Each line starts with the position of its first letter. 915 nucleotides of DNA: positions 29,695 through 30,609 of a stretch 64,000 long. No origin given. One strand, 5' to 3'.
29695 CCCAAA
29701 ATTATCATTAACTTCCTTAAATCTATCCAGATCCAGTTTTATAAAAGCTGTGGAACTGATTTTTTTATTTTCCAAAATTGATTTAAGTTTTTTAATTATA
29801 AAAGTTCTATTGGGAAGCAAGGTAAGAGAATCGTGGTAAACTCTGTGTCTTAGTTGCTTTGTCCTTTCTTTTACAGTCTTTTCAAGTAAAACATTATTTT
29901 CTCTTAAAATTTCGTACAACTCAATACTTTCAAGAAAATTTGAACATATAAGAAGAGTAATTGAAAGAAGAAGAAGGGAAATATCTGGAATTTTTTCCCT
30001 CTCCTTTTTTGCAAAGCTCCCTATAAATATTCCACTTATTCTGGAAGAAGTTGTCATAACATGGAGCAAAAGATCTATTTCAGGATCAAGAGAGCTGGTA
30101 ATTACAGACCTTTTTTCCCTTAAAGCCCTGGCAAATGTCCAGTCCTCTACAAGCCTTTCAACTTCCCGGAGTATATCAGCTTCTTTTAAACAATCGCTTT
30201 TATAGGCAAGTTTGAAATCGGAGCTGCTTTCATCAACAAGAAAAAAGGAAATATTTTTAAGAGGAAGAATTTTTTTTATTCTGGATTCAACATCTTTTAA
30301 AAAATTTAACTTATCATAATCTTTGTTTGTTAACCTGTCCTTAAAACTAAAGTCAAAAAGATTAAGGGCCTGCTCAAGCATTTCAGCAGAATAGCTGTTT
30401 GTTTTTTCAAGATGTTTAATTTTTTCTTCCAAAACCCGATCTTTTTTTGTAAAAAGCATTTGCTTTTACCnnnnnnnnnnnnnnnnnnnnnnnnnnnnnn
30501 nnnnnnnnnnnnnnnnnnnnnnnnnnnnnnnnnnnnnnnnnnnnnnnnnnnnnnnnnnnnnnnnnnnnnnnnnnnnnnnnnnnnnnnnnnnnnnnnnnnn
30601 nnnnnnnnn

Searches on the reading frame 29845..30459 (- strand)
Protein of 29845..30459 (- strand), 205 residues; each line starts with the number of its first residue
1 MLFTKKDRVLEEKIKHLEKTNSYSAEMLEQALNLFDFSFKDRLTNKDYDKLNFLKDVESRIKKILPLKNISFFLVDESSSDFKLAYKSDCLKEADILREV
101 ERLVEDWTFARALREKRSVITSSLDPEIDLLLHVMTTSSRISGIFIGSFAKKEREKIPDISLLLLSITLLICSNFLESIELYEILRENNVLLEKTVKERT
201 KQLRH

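Call 43: search_solved_structures(query=window:29845-30459:-, max_evalue=10, show_alignments=1)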
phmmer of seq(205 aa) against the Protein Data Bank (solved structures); distinct sequences matched with E-value up to 10: 3.
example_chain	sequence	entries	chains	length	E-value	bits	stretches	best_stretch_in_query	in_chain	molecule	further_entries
3ic6_A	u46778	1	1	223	0.56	13.3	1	76-140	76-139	Putative methylase family protein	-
5odw_C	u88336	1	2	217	0.9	12.6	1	75-131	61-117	Pyocin-S2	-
5oc7_D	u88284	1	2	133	0.94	12.5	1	21-88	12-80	Breakpoint cluster region protein,pleckstrin-homology domain of Bcr-Abl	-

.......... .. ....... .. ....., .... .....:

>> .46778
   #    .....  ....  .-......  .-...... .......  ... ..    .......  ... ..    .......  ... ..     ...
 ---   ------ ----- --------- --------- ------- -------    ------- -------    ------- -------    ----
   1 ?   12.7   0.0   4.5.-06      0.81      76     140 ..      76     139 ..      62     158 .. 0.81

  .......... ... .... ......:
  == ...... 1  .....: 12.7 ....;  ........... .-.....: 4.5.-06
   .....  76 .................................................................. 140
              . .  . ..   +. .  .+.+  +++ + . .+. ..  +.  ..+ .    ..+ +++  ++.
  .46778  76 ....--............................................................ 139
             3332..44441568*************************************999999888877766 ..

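Call 44: find_homologous_proteins(query=window:29845-30459:-, max_evalue=0.00001)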
Query seq(205 aa) (205 aa): 1 proteins with E <= 0.00001 among 584 candidates.
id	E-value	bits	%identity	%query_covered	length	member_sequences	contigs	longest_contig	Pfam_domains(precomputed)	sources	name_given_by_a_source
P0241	6.3e-66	240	63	88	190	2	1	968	-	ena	-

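Call 46: search_solved_structures(query=A5, max_evalue=1, show_alignments=1)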
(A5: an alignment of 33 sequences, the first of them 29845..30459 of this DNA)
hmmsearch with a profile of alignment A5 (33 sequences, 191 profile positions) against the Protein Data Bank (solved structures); distinct sequences matched with E-value up to 1: 13.
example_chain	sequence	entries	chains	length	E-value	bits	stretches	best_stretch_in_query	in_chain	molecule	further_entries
3lfv_A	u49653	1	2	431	0.00094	21.9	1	26-100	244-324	cGMP-specific 3',5'-cyclic phosphodiesterase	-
3mf0_A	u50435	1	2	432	0.00095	21.9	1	26-100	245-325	cGMP-specific 3',5'-cyclic phosphodiesterase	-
9lss_A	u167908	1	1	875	0.0027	20.4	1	27-99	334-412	cGMP-specific 3',5'-cyclic phosphodiesterase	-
3bjc_A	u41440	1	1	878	0.0027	20.4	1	27-99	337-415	cGMP-specific 3',5'-cyclic phosphodiesterase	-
2xss_A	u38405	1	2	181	0.039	16.7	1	36-102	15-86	CGMP-SPECIFIC 3', 5'-CYCLIC PHOSPHODIESTERASE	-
3riu_C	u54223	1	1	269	0.14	14.8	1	34-75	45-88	Translin associated factor X, isoform B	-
8w26_A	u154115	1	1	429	0.14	14.8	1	148-189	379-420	histidine kinase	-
3axj_B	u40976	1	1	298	0.15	14.7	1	34-75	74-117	Translin associated factor X, isoform B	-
3k2n_A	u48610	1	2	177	0.21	14.3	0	32-69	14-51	Sigma-54-dependent transcriptional regulator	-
6egc_A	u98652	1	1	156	0.3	13.8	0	7-68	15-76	SC_2L4HC2_23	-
6bhn_A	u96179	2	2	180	0.37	13.4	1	28-66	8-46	Methyl-accepting chemotaxis sensory transducer with phytochrome sensor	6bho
3o5y_A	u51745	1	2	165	0.4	13.3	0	37-81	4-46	Sensor protein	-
8d06_A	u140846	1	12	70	0.49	13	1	2-52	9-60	HALC3_104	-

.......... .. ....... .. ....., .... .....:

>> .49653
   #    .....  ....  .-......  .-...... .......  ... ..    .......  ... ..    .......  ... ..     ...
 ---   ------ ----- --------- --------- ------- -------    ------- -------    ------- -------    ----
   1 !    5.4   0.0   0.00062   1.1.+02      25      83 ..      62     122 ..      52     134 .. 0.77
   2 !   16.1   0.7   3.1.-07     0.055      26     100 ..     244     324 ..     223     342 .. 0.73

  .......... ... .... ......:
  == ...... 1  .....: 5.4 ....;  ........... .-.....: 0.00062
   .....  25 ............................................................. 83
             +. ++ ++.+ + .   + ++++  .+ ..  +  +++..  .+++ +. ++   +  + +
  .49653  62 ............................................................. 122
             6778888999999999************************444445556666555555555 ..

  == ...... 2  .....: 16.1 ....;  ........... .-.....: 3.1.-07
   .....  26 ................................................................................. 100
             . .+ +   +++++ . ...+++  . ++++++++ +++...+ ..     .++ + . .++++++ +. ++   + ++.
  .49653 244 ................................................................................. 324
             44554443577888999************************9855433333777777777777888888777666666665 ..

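Call 47: search_protein_families(library=pfam, alignment_id=A5, max_evalue=1)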
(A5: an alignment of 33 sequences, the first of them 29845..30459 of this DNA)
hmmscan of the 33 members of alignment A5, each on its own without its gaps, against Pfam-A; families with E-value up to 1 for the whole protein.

A. member 1, window:29845-30459:- (205 aa): 0 families

B. families by the number of members that match (of 33 scanned): 18 families
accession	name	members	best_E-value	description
PF13492.12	GAF_3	23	9.7e-06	GAF domain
PF13185.12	GAF_2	18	3.6e-05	GAF domain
PF01590.32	GAF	7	0.014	GAF domain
PF04006.17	Mpp10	2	0.018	Mpp10 protein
PF19544.4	DUF6068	1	0.0095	Family of unknown function (DUF6068)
PF13942.11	Lipoprotein_20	1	0.01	YfhG lipoprotein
PF23232.1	AAA_lid_13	1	0.013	Fungal AAA+ ATPase lid domain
PF09938.14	DUF2170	1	0.014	Uncharacterized protein conserved in bacteria (DUF2170)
PF15162.11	SCRE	1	0.051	Protein SPO16 homolog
PF01865.21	PhoU_div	1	0.07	Protein of unknown function DUF47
PF04916.18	Phospholip_B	1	0.11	Phospholipase B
PF24932.1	UBA_NBR1_C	1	0.13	Next to BRCA1 gene 1 protein-like, C-terminal UBA domain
PF22496.1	SOR_N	1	0.14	Class III superoxide reductase, N-terminal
PF25667.1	ASFV_P17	1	0.16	African swine fever virus minor capsid protein p17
PF17871.7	AAA_lid_9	1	0.17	AAA lid domain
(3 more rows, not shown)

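Call 76: search_protein_representatives(protein=window:29845-30459:-)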
Query: 205 residues. Proteins with E-value up to 0.001 (for the whole library): 696; up to 1e-10: 420; up to 1e-30: 14. The best 150 are listed.
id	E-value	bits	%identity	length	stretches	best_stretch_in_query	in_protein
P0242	3.8e-84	297.3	74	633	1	5-205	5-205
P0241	2.0e-66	239.6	63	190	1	8-189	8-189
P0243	2.2e-32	128.7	42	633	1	8-204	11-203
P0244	8.3e-32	126.8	47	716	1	10-195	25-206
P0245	9.2e-32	126.6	41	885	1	9-203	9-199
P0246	1.0e-31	126.5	43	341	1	10-203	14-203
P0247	1.4e-31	126.1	41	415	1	5-203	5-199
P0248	1.9e-31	125.6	43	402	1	10-204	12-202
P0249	2.2e-31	125.4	46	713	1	6-194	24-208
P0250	3.6e-31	124.7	44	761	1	6-204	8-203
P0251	4.3e-31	124.5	42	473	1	8-204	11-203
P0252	5.0e-31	124.2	42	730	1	9-203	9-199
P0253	8.0e-31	123.6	44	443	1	10-204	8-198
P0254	8.2e-31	123.5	41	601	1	10-203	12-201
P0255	1.5e-30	122.6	39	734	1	9-203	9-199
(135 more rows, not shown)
